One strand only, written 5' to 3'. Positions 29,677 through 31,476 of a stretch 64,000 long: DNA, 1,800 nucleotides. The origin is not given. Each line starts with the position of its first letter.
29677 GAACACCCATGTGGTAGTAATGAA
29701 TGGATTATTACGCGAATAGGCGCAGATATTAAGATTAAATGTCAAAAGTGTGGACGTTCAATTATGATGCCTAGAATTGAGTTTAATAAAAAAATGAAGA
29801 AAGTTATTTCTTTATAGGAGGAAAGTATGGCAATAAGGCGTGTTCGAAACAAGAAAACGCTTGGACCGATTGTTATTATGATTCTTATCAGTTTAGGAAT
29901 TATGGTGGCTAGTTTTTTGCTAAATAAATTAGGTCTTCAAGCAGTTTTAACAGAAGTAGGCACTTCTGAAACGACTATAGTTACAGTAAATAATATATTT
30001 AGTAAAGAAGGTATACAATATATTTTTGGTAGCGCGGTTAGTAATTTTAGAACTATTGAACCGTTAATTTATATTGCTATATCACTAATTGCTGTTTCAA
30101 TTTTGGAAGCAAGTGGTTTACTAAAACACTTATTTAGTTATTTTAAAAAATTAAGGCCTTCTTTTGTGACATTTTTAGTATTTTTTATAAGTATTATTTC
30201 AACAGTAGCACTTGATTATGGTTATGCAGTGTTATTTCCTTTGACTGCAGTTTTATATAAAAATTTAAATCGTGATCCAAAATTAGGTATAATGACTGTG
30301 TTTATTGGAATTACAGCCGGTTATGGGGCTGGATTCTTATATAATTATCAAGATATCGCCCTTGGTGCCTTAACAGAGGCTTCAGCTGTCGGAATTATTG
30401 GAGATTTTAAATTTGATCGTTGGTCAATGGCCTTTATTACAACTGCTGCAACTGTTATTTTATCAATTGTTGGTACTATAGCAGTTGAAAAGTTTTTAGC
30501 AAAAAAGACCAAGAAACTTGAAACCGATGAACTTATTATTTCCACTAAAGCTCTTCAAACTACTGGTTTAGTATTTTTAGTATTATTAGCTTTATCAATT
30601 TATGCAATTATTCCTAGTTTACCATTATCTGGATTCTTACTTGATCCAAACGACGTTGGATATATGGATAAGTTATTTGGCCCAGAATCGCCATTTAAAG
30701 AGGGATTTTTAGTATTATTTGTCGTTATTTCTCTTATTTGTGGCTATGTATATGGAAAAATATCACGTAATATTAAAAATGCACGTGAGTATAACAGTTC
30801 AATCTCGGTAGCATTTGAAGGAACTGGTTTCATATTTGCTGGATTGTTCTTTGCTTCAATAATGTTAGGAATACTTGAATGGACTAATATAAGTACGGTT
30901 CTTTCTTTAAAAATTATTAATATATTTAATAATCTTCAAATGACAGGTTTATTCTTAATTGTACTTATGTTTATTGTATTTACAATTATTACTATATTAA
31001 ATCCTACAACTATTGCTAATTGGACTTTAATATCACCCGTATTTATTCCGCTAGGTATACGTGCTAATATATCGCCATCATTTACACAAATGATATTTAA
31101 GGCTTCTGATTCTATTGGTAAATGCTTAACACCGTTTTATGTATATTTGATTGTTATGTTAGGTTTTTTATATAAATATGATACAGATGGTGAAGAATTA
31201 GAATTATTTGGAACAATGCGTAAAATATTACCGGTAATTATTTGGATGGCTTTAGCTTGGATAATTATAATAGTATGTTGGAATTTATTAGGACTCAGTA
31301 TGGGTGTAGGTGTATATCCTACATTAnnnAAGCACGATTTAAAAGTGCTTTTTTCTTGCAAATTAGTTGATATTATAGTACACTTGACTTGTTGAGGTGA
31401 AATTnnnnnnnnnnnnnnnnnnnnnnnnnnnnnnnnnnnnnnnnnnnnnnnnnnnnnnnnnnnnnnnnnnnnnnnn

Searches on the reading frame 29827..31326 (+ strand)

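Call 21: search_protein_families(library=pfam, proteins=[window:29827-31326:+], max_evalue=0.001)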
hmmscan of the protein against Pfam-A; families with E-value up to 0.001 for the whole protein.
window:29827-31326:+ (500 aa): 1 family
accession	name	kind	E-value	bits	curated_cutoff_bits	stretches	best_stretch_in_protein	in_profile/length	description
PF03806.19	ABG_transport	-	1e-70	238.9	27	1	13-498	15-500/502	AbgT putative transporter family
